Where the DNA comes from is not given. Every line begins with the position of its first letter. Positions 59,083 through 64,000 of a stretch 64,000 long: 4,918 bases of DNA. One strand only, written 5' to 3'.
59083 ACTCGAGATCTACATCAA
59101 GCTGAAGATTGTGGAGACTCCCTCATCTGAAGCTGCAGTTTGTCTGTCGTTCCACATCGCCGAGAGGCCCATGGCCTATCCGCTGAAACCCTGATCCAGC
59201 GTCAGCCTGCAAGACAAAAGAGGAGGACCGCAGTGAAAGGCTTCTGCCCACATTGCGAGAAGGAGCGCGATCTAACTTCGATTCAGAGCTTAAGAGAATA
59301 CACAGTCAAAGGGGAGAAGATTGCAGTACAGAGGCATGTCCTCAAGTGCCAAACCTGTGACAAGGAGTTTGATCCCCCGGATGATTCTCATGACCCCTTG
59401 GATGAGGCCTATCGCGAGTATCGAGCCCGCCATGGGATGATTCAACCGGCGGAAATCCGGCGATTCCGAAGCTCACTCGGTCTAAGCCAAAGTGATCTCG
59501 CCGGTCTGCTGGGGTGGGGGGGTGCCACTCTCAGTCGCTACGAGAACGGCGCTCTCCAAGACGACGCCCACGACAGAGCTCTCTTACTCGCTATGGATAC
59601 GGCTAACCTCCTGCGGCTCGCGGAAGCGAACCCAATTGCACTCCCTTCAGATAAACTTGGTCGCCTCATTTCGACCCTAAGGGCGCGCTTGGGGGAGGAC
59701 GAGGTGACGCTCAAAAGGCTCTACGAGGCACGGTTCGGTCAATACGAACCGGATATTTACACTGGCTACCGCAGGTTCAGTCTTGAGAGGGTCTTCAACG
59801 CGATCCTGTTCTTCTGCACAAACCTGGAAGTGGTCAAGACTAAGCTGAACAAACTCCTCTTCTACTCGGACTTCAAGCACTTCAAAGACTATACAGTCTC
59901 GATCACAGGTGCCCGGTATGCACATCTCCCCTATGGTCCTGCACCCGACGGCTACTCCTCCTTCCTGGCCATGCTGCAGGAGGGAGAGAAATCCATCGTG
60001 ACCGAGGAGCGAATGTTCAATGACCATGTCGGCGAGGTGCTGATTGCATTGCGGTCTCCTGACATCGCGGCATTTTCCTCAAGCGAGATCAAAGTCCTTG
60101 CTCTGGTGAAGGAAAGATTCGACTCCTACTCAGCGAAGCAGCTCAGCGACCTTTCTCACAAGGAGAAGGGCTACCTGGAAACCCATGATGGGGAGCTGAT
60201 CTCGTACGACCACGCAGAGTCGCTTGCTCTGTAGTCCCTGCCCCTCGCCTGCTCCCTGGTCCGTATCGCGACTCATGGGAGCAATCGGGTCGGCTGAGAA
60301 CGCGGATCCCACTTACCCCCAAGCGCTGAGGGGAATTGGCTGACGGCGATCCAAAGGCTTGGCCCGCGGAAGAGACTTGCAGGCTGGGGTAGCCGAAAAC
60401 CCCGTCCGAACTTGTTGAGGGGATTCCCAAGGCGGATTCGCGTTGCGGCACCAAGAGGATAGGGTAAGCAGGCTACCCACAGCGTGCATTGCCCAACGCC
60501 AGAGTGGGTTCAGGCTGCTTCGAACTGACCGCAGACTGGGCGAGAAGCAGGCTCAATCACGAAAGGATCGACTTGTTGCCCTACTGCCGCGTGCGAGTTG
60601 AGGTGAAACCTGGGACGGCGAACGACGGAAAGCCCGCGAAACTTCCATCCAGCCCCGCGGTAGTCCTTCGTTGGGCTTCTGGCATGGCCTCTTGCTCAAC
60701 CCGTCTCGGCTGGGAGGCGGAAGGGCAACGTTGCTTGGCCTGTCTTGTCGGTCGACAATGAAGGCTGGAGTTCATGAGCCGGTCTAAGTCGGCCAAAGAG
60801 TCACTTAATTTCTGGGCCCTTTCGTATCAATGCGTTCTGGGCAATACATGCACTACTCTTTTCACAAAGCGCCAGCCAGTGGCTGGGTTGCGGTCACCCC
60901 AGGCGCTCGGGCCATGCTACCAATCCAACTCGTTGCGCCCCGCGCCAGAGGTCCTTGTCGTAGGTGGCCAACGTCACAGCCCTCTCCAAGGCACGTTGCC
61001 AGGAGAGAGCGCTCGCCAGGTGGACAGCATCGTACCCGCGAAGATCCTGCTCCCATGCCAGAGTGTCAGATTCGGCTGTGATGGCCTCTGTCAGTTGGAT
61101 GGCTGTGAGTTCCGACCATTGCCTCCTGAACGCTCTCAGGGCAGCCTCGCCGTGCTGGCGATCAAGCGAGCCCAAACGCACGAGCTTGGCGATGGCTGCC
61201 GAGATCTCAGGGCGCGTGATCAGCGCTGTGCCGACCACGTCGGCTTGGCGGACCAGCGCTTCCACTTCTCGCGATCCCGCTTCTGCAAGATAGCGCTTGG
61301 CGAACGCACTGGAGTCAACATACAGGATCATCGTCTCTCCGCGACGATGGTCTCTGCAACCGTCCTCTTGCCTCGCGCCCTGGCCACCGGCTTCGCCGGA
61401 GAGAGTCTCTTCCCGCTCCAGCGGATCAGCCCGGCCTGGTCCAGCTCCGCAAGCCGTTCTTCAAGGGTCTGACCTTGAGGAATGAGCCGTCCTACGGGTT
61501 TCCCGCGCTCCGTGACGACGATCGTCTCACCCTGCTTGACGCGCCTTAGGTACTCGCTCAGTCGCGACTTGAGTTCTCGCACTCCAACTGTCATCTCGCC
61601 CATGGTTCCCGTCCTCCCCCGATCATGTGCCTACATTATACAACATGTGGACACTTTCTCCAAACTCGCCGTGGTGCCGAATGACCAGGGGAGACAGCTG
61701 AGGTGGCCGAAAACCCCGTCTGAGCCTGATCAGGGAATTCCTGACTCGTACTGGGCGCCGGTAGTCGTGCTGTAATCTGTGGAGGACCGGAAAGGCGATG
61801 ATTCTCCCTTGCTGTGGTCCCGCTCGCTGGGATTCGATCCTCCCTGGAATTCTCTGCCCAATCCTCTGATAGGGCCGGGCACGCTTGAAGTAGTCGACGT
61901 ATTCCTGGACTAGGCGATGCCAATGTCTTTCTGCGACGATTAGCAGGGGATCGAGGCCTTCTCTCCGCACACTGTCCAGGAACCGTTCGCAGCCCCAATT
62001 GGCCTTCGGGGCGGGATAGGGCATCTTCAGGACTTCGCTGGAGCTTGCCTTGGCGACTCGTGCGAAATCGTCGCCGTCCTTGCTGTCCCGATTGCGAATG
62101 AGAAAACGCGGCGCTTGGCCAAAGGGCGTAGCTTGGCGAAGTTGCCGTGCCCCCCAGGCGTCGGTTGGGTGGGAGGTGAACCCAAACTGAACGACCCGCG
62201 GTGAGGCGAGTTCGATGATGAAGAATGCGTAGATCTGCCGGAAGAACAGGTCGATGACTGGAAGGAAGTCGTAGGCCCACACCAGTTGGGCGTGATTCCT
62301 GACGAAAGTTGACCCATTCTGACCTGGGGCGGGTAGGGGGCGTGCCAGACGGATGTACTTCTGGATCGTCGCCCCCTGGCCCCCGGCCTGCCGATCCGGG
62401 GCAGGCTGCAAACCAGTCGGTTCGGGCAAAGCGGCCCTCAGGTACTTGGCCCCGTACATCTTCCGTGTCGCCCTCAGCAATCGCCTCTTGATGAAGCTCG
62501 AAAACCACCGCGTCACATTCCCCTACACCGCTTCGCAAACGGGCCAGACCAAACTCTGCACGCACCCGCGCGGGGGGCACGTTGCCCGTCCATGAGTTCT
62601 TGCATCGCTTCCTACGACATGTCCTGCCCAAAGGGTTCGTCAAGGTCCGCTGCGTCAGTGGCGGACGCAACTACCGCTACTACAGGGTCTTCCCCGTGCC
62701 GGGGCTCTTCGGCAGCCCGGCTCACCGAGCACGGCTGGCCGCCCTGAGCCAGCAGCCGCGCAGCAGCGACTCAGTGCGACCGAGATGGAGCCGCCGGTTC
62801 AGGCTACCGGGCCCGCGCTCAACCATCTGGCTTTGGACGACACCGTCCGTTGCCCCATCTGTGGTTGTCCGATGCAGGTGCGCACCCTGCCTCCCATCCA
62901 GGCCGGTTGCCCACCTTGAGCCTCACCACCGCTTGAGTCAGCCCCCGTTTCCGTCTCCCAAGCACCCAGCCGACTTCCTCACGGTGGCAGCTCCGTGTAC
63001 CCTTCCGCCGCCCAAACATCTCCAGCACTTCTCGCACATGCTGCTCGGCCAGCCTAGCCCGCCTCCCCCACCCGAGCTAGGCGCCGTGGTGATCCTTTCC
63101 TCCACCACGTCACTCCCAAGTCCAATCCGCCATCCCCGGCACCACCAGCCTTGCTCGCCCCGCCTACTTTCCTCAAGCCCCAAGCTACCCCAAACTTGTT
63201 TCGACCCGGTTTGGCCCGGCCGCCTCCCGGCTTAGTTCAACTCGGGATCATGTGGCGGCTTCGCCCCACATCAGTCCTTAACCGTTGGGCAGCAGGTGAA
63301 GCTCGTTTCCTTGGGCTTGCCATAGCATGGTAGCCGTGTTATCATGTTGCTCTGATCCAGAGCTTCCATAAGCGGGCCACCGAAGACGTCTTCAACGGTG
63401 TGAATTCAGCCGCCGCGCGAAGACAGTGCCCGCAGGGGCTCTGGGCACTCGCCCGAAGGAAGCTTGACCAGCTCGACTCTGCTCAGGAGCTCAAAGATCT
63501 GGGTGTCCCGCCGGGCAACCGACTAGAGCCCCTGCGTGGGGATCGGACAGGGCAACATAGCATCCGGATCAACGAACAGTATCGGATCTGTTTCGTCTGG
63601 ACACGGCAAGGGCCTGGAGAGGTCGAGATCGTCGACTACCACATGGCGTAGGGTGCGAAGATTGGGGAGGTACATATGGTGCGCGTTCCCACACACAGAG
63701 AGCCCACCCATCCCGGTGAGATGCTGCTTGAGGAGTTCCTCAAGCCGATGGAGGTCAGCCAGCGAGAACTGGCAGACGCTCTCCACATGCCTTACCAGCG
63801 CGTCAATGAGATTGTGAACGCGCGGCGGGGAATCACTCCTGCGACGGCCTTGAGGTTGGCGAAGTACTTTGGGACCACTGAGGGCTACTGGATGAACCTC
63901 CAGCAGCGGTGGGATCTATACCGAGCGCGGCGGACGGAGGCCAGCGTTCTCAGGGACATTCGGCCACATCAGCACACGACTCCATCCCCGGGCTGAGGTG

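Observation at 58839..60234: Frameshifted MqsR-like toxin paired with an intact three-domain antitoxin (Zn ribbon + HTH + Panacea/DUF4065)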

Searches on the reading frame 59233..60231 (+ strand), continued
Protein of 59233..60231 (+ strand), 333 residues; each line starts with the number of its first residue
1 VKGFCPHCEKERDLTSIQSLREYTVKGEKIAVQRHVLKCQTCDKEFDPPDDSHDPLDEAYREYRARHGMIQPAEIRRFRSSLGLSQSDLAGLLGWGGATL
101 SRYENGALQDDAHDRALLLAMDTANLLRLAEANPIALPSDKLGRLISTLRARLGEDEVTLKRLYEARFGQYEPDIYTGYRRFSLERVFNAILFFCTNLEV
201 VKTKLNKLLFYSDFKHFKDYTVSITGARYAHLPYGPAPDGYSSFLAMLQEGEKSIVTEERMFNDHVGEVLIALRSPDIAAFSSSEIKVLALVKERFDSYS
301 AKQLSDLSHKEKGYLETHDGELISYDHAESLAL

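Call 56: predict_structure(alignment_id=A3)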
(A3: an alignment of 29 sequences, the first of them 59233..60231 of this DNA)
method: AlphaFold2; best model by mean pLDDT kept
length: 333 residues; sequences in the alignment: 29
mean_pLDDT: 78.2   pTM: 0.51
mean pLDDT of the five models: 78.2, 77.7, 76.1, 76.0, 74.9
residues with pLDDT >= 90: 81; 70-90: 181; 50-70: 41; < 50: 30
segments of 3 or more residues with pLDDT < 50: 156-158, 214-240
pLDDT, mean of each block of 10 residues (from residue 1): 93 94 89 92 90 83 86 91 92 84 80 83 86 89 92 60 59 62 78 88 79 50 27 34 68 81 76 90 86 89 80 77 74 74
secondary structure, 60 per line:
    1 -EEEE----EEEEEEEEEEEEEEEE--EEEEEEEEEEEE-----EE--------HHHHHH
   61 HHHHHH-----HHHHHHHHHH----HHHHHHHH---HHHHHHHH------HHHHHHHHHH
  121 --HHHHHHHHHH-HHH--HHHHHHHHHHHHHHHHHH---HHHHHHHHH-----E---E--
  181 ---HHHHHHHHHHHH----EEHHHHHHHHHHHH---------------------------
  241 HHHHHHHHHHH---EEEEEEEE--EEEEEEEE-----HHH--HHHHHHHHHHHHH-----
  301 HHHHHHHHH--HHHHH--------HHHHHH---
elements in order: E2-5 E10-25 E28-39 H55-66 H72-81 H86-93 H97-104 H111-120 H123-132 H139-156 H160-168 H184-195 H202-213 H241-251 E255-262 E265-272 H283-295 H301-309 H312-316 H325-330

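Call 59: fold_search(model_id=the predicted structure, library=pdb)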
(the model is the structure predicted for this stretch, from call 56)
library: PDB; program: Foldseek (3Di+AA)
matches with E <= 10: 580; with E <= 0.001: 2
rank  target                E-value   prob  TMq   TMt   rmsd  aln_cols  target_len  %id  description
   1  3gn5_A                1.7e-05  1.00  0.18  0.40   9.5       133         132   26  Structure of the E. coli protein MqsA (YgiT/b3021) (released 2010-01-12)
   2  3gn5_B                3.9e-05  1.00  0.18  0.39   9.5       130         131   25  Structure of the E. coli protein MqsA (YgiT/b3021) (released 2010-01-12)
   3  5zi8_B                7.2e-03  1.00  0.18  0.55  10.4       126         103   16  Crystal structure of the PadR-family transcriptional regulator Rv3488 of Mycobacterium tuberculosis H37Rv in complex w (released 2018-10-17)
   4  5zhc_A                2.1e-02  1.00  0.18  0.55   8.5       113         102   16  Crystal structure of the PadR-family transcriptional regulator Rv3488 of Mycobacterium tuberculosis H37Rv (released 2018-10-17)
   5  7wh4_A                2.3e-02  1.00  0.18  0.55   8.5       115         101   16  Crystal structure of the PadR-family transcriptional regulator Rv3488 of Mycobacterium tuberculosis H37Rv in complex w (released 2022-02-09)
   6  5zi8_A                3.5e-02  1.00  0.18  0.54  10.7       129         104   16  Crystal structure of the PadR-family transcriptional regulator Rv3488 of Mycobacterium tuberculosis H37Rv in complex w (released 2018-10-17)
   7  2dql_A                6.5e-02  0.98  0.20  0.50  10.3       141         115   14  Crystal structure of the circadian clock associated protein Pex from anabaena (released 2007-05-29)
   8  5j9i_B                9.8e-02  1.00  0.18  0.78   1.7        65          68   28  Crystal structure of the HigA2 antitoxin C-terminal domain (released 2017-04-05)
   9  8qnl_A                9.8e-02  0.93  0.17  0.37   9.6       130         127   16  Structure of the toxin-antitoxin NatRT complex from Pseudomonas aeruginosa (released 2024-10-02)
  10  8ylg_A                1.1e-01  0.38  0.15  0.25  18.5       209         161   11  Crystal structure of Burkholderia thailandensis MftR in complex with operator DNA (released 2024-11-13)
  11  2ox6_C                1.1e-01  0.96  0.18  0.33  13.1       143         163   21  Crystal structure of gene product SO3848 from Shewanella oneidensis MR-1 (released 2007-04-03)
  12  8ylg_B                1.1e-01  0.60  0.16  0.31  19.0       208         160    9  Crystal structure of Burkholderia thailandensis MftR in complex with operator DNA (released 2024-11-13)
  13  2auw_B                1.2e-01  0.99  0.20  0.38   6.4        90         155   17  Crystal Structure of Putative DNA Binding Protein NE0471 from Nitrosomonas europaea ATCC 19718 (released 2005-10-11)
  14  5e1z                  1.2e-01  0.75  0.17  0.30  16.8       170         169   12  Crystal structure of the organohalide sensing RdhR-CbdbA1625 transcriptional regulator in the 2,4-dichlorophenol bound f (released 2016-10-05)
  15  5j9i_C                1.3e-01  1.00  0.18  0.77   1.8        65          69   28  Crystal structure of the HigA2 antitoxin C-terminal domain (released 2017-04-05)
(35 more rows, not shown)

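Call 60: list_cluster_members(proteins=[P0001, P0002, P0027])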
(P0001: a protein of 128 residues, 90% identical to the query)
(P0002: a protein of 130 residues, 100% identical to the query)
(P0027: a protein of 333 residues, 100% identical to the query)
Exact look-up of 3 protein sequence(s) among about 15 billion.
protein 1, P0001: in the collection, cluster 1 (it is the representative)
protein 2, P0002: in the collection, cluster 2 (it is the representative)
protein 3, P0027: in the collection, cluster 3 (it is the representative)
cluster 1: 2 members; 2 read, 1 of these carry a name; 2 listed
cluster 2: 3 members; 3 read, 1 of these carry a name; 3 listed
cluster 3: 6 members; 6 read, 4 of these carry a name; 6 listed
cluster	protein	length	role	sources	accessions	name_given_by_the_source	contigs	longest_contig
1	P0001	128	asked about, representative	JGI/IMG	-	hypothetical protein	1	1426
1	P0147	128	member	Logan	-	-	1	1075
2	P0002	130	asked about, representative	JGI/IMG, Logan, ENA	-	-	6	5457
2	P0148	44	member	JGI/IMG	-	hypothetical protein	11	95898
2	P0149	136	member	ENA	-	-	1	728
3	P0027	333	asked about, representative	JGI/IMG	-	-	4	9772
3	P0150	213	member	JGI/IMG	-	uncharacterized phage-associated protein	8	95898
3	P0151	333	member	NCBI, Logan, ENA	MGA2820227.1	MAG: type II TA system antitoxin MqsA family protein [Anaerolineales bacterium]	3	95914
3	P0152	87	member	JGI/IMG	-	uncharacterized phage-associated protein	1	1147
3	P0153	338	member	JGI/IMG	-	putative zinc finger/helix-turn-helix YgiT family protein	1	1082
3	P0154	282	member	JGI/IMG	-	-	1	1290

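Call 62: find_encoding_contigs(protein=P0153, flank=1500, max_places=3)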
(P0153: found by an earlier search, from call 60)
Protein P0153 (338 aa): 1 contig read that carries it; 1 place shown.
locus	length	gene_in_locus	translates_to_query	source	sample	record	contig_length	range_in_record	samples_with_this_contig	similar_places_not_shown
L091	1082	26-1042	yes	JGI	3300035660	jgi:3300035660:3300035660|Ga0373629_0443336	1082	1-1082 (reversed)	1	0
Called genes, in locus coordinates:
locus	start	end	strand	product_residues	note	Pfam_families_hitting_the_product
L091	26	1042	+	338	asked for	PF15731:MqsA_antitoxin, PF01381:HTH_3 (faint), PF13560:HTH_31, PF13274:SocA_Panacea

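Call 63: find_encoding_contigs(protein=P0147, flank=1500, max_places=3)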
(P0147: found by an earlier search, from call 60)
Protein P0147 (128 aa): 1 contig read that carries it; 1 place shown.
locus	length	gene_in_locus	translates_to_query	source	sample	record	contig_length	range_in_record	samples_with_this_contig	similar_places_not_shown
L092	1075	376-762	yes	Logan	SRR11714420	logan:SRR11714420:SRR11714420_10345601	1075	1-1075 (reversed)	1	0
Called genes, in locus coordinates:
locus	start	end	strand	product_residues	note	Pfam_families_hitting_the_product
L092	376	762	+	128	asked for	-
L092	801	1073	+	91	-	?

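Call 66: find_related_loci(query=A3, collection=viral_contigs, flank=2500)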
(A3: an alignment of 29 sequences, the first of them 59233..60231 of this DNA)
Query A3 (333 aa) in viral_contigs; peptide patterns used: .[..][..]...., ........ (x = any residue, [..] = any of these).
98 stretches matched a pattern, but none encodes a relative of the query by tblastn (E <= 1e-3).

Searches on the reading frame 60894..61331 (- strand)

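Call 25: search_protein_families(library=pfam, proteins=[window:60894-61331:-], max_evalue=0.001)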
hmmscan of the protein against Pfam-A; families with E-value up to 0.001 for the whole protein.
window:60894-61331:- (145 aa): 1 family
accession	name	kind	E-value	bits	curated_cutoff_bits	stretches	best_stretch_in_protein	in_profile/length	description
PF01850.27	PIN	-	2.3e-07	31.9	23.6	1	4-128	2-114/120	PIN domain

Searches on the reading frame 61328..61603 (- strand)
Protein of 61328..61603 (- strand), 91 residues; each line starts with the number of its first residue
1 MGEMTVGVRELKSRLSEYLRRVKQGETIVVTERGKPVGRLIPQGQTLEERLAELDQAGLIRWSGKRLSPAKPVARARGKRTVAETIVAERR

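Call 25: search_protein_families(library=pfam, proteins=[window:61328-61603:-], max_evalue=0.001)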
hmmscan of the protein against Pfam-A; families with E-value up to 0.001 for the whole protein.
window:61328-61603:- (91 aa): 1 family
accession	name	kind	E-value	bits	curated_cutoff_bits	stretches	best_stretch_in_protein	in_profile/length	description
PF02604.26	PhdYeFM_antitox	-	1.2e-09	38.3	29.8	1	4-42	2-41/74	Antitoxin Phd_YefM, type II toxin-antitoxin system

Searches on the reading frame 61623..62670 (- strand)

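Call 25: search_protein_families(library=pfam, proteins=[window:61636-62670:-], max_evalue=0.001)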
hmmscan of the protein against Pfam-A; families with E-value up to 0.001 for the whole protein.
window:61636-62670:- (344 aa): 0 families

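Call 51: search_protein_families(library=pfam, proteins=[window:61623-62516:-], max_evalue=1)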
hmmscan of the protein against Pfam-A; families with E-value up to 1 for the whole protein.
window:61623-62516:- (297 aa): 1 family
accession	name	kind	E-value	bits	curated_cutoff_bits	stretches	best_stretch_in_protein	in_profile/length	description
PF13683.12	rve_3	-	0.041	14.1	26.5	1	170-224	13-67/67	Integrase core domain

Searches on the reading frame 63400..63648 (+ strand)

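Call 51: search_protein_families(library=pfam, proteins=[window:63400-63648:+], max_evalue=1)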
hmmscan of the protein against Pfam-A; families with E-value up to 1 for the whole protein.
window:63400-63648:+ (83 aa): 3 families
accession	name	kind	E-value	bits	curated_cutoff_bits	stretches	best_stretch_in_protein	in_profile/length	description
PF05015.19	HigB-like_toxin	-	3.7e-14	53.4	27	1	9-81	20-91/91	RelE-like toxin of type II toxin-antitoxin system HigB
PF08817.16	YukD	-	0.015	16.5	27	1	11-42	43-74/76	WXG100 protein secretion system (Wss), protein YukD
PF06769.20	YoeB_toxin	-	0.029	14.8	27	1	43-69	42-68/80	YoeB-like toxin of bacterial type II toxin-antitoxin system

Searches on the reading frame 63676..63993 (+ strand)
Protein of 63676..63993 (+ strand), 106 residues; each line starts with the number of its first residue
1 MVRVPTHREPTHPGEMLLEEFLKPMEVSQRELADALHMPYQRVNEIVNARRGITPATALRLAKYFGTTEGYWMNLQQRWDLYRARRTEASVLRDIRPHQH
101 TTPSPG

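Call 51: search_protein_families(library=pfam, proteins=[window:63676-63993:+], max_evalue=1)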
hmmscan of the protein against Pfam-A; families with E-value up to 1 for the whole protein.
window:63676-63993:+ (106 aa): 6 families
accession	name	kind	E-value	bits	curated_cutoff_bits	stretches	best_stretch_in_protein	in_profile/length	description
PF01381.28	HTH_3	-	1.1e-09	38.6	23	1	18-72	1-55/55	Helix-turn-helix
PF13560.12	HTH_31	-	9.6e-05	23.1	27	1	27-69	15-58/64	Helix-turn-helix domain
PF13443.12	HTH_26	-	0.0057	17.3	22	1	18-69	2-54/63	Cro/C1-type HTH DNA-binding domain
PF12802.13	MarR_2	-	0.02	15.5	27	1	24-48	16-42/61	MarR family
PF13412.12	HTH_24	-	0.1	12.6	21.9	1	27-48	18-39/48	Winged helix-turn-helix DNA-binding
PF06114.19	Peptidase_M78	-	0.15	12.3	22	1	24-69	73-115/123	IrrE N-terminal-like domain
